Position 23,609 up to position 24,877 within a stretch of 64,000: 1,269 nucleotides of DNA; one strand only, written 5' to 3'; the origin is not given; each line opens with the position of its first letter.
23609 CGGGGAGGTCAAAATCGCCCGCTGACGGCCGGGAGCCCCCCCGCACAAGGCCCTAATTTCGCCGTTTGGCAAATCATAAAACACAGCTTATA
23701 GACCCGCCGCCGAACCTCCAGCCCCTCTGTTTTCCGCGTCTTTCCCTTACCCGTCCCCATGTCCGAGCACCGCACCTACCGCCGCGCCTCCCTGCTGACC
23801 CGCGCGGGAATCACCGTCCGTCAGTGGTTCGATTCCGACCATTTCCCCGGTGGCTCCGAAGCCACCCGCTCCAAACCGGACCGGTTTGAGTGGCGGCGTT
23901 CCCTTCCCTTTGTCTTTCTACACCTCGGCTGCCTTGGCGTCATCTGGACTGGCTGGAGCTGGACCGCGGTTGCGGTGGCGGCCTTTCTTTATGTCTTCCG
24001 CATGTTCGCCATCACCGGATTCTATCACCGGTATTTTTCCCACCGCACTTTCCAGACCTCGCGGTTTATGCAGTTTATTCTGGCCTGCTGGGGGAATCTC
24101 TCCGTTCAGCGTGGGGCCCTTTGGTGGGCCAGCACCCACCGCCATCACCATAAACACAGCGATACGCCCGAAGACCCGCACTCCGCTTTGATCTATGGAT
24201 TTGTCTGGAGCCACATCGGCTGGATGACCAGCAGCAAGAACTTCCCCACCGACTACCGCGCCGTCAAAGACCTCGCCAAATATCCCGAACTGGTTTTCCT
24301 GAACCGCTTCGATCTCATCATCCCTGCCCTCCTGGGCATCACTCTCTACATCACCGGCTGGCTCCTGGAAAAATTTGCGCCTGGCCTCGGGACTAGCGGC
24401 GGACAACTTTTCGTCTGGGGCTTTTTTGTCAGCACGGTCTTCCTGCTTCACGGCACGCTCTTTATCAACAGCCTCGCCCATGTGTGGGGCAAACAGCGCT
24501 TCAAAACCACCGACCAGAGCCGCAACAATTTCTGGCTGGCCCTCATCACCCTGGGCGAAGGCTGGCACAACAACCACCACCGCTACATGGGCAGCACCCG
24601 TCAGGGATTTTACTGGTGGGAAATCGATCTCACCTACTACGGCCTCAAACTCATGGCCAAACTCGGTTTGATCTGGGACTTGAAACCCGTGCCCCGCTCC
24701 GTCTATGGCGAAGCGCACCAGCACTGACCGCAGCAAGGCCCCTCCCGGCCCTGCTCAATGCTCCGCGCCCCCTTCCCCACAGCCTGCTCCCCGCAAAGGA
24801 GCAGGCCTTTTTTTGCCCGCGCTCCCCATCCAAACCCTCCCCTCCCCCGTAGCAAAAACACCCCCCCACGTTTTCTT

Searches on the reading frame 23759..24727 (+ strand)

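Call 65: search_protein_families(library=pfam, proteins=[window:23759-24727:+], max_evalue=0.001)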
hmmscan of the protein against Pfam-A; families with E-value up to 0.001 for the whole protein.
window:23759-24727:+ (322 aa): 1 family
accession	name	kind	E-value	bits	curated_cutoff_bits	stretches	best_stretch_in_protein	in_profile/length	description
PF00487.30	FA_desaturase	-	3.4e-23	83.2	29.7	1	67-293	2-235/253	Fatty acid desaturase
